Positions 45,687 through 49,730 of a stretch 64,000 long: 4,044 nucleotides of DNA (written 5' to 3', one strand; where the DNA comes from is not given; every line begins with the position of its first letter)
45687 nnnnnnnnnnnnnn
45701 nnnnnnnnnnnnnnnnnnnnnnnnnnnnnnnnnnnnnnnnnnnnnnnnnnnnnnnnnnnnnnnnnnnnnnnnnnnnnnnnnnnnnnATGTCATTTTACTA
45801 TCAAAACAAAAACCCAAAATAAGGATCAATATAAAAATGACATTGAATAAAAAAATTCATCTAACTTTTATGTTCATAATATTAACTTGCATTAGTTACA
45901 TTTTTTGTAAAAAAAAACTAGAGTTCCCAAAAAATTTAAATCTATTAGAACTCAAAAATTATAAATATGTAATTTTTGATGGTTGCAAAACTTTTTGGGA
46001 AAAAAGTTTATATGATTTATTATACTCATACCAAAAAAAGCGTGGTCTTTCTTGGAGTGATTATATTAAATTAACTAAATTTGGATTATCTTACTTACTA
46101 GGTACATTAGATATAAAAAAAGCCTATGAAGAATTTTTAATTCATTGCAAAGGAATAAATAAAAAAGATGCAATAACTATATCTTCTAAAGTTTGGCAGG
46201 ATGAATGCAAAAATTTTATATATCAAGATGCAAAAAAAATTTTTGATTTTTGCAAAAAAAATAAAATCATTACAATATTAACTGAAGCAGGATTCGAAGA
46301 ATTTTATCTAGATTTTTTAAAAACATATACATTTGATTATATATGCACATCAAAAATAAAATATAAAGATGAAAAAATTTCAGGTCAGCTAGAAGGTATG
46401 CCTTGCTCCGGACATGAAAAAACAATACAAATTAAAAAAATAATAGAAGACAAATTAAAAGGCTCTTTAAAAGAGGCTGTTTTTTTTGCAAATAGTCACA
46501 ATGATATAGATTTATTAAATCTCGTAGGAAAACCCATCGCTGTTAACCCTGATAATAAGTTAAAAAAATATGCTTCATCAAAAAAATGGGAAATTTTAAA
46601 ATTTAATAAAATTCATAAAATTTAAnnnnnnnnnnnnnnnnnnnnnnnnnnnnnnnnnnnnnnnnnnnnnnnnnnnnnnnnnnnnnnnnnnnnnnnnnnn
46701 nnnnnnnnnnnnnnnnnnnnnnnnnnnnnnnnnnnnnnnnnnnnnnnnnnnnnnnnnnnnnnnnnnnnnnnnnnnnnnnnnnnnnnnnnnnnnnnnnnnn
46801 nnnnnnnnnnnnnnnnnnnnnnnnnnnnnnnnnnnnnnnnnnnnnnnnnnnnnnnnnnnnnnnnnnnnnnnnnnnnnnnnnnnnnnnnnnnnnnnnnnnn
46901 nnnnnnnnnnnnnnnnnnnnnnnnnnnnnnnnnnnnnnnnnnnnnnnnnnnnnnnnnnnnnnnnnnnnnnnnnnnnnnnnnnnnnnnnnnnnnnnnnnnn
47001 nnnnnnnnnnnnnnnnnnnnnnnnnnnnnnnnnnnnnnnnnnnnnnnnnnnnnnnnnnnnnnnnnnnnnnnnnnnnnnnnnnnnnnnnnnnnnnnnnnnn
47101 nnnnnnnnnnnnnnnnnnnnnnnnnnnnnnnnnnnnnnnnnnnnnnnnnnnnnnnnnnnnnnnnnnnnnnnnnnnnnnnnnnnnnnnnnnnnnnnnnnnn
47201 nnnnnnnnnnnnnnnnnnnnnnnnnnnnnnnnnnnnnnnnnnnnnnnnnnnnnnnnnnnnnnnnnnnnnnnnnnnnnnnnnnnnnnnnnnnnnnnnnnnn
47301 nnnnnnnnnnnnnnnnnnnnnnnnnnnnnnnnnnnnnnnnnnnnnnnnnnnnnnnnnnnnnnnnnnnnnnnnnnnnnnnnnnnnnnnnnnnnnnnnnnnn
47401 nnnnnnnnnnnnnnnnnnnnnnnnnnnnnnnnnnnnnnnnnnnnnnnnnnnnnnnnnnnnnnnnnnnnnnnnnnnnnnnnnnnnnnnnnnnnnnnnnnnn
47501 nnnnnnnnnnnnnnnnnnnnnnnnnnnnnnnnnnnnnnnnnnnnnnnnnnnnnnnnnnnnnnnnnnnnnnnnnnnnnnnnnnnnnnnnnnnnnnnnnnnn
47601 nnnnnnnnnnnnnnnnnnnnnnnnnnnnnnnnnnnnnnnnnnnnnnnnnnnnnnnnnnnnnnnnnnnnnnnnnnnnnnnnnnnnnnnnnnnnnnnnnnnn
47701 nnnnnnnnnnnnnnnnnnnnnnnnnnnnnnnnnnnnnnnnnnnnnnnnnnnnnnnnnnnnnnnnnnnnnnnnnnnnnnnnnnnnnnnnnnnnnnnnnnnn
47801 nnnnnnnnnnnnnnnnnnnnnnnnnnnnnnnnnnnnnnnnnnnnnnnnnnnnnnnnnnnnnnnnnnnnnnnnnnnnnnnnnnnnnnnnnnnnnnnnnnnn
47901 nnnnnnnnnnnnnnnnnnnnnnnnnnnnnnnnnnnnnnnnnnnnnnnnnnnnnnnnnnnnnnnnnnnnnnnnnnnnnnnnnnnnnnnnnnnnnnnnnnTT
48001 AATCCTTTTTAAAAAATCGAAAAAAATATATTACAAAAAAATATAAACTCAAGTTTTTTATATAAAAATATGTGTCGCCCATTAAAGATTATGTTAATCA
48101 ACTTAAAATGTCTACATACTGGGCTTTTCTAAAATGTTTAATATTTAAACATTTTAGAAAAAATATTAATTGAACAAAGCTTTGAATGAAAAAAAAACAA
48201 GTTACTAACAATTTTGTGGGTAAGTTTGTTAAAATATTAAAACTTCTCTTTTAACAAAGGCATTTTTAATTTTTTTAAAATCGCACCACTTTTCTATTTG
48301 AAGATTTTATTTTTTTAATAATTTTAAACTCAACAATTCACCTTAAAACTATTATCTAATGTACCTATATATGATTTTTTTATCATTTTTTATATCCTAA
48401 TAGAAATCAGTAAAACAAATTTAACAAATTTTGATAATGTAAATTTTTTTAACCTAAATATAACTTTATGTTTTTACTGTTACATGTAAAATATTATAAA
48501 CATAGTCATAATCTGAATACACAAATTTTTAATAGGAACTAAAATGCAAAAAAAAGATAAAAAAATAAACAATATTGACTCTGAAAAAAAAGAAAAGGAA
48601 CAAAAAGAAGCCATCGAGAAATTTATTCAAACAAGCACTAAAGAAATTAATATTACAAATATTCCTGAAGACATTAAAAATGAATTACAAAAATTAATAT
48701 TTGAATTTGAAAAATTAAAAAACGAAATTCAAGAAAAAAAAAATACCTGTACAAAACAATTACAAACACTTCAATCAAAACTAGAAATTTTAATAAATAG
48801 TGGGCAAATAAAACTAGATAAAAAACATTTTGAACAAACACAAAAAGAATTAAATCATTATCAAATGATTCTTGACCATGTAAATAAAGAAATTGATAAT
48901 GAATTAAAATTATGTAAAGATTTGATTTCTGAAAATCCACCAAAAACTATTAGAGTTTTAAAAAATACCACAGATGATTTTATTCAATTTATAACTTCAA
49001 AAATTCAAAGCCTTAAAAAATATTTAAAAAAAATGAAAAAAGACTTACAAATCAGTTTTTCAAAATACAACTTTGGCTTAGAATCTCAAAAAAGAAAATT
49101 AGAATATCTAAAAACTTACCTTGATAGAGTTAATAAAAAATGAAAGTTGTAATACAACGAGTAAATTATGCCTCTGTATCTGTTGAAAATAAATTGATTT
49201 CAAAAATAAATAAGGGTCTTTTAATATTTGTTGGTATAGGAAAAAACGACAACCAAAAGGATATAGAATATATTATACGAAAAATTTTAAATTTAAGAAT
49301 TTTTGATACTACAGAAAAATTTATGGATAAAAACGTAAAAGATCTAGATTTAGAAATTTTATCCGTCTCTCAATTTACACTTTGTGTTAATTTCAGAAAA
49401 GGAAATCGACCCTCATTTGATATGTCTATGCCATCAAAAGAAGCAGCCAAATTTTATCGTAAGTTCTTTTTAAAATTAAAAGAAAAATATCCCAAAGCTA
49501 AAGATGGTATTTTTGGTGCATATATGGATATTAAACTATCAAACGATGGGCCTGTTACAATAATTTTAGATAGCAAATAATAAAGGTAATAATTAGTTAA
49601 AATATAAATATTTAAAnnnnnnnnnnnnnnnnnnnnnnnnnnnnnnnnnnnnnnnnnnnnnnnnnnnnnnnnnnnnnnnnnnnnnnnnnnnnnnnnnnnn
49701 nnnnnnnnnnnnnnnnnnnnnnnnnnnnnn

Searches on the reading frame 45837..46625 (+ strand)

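Call 22: search_protein_families(library=pfam, proteins=[window:45837-46625:+], max_evalue=0.0001)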
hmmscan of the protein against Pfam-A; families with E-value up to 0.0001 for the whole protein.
window:45837-46625:+ (262 aa): 1 family
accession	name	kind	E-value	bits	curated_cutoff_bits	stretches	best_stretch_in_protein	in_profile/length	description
PF12710.13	HAD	-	2e-09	38.6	27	1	56-227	12-188/189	haloacid dehalogenase-like hydrolase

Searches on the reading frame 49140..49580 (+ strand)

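Call 22: search_protein_families(library=pfam, proteins=[window:49140-49580:+], max_evalue=0.0001)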
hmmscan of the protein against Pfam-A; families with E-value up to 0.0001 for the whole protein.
window:49140-49580:+ (146 aa): 1 family
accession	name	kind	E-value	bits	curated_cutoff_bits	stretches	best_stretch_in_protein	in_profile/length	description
PF02580.21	Tyr_Deacylase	-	7.4e-54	182.4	25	1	2-144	1-144/144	D-Tyr-tRNA(Tyr) deacylase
